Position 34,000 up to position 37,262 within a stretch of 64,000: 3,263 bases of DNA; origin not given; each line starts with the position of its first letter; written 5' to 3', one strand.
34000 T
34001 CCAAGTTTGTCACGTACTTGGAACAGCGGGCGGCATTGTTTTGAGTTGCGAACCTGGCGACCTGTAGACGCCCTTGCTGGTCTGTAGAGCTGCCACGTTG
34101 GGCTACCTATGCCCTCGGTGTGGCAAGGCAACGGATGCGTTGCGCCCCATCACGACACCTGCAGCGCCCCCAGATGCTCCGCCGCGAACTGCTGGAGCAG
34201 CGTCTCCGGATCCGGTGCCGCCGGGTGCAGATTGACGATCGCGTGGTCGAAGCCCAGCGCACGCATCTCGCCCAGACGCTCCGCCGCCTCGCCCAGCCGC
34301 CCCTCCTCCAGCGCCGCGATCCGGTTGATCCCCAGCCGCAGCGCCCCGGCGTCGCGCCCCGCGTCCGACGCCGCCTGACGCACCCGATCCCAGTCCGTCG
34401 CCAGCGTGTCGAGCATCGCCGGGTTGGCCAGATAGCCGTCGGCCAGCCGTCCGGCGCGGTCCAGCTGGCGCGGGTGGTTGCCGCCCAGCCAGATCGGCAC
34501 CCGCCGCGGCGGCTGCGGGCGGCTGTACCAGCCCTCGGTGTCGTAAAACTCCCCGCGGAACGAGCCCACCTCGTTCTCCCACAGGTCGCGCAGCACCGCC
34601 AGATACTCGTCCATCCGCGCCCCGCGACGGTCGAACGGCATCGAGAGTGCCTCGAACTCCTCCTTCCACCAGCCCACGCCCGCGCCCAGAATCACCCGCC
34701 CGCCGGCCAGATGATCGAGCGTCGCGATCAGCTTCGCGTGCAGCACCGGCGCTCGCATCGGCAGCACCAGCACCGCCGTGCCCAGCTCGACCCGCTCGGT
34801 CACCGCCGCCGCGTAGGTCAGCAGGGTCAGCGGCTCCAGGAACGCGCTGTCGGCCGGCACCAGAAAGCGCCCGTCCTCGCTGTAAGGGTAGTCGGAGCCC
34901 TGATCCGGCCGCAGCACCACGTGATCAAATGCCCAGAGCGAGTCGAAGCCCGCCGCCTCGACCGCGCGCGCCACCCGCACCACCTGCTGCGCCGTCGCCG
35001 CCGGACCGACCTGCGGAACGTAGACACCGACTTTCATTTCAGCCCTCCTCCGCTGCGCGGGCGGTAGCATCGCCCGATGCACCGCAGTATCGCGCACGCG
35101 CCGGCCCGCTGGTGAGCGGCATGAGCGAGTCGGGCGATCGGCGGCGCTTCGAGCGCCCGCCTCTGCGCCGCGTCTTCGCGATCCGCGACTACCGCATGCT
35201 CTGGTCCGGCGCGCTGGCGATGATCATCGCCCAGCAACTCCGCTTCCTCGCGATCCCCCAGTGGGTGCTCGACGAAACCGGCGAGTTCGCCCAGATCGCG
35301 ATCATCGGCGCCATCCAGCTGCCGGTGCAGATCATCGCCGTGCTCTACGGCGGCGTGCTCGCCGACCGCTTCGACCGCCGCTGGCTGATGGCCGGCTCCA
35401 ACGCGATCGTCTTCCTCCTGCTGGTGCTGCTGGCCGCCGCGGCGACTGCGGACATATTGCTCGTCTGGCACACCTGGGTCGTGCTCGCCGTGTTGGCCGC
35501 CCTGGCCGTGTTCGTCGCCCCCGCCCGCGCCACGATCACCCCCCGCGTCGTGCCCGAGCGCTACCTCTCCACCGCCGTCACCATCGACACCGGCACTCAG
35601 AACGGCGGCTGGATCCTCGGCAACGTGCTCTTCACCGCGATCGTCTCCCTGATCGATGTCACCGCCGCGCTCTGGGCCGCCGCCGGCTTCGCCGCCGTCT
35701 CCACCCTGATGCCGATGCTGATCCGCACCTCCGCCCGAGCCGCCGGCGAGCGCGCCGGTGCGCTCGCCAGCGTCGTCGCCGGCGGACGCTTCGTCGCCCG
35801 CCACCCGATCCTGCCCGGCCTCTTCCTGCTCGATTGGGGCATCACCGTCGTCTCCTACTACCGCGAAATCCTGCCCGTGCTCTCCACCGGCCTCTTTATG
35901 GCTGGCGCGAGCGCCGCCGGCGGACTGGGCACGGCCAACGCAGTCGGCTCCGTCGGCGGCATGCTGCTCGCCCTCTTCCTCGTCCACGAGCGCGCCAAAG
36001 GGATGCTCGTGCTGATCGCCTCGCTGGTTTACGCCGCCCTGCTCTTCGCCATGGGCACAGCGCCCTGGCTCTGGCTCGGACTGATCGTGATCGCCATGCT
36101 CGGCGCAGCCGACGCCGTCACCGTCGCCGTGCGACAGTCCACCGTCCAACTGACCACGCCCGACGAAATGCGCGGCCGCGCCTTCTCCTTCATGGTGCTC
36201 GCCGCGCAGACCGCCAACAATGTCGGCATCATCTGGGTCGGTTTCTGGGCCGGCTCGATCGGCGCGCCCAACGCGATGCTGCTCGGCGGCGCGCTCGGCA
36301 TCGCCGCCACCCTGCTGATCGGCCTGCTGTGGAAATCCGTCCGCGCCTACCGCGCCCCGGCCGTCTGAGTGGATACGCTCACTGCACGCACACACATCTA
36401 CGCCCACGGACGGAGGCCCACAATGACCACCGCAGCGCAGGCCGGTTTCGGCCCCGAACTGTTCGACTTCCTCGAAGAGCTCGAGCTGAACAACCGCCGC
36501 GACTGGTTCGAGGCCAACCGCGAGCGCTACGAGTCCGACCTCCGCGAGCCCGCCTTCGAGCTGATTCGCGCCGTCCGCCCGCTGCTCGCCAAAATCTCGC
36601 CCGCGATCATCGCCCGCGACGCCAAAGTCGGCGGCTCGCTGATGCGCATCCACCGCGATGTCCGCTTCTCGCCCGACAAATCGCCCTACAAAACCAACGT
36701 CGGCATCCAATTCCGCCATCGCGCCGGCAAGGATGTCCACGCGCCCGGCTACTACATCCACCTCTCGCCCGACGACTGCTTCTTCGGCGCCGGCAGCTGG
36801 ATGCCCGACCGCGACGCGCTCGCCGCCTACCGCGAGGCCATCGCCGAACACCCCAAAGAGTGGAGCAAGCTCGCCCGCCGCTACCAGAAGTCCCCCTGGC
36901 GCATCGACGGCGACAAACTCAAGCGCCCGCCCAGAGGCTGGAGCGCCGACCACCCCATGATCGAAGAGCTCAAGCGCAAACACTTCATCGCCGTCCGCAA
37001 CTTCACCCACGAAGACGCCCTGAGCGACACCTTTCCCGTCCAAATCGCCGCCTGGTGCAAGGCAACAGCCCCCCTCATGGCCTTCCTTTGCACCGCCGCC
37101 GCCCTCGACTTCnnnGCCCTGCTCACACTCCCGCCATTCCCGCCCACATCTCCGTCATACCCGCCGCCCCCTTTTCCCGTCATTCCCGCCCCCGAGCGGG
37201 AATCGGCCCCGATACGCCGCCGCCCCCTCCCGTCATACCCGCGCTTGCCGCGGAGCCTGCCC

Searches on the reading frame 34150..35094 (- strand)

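Call 88: search_protein_families(library=pfam, proteins=[window:34150-35094:-], max_evalue=0.001)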
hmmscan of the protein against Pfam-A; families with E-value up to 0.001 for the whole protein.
window:34150-35094:- (314 aa): 1 family
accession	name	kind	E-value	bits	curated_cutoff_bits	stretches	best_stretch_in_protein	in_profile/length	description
PF00296.26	Bac_luciferase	-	7.5e-59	200.1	27.9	1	24-266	5-234/314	Luciferase-like monooxygenase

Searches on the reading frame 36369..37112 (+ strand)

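Call 88: search_protein_families(library=pfam, proteins=[window:36369-37112:+], max_evalue=0.001)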
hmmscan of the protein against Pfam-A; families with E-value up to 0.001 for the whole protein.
window:36369-37112:+ (248 aa): 1 family
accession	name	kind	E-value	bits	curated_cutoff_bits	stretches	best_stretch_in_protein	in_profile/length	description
PF09365.15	DUF2461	-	1.8e-66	224.4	22.8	1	31-239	2-208/208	Conserved hypothetical protein (DUF2461)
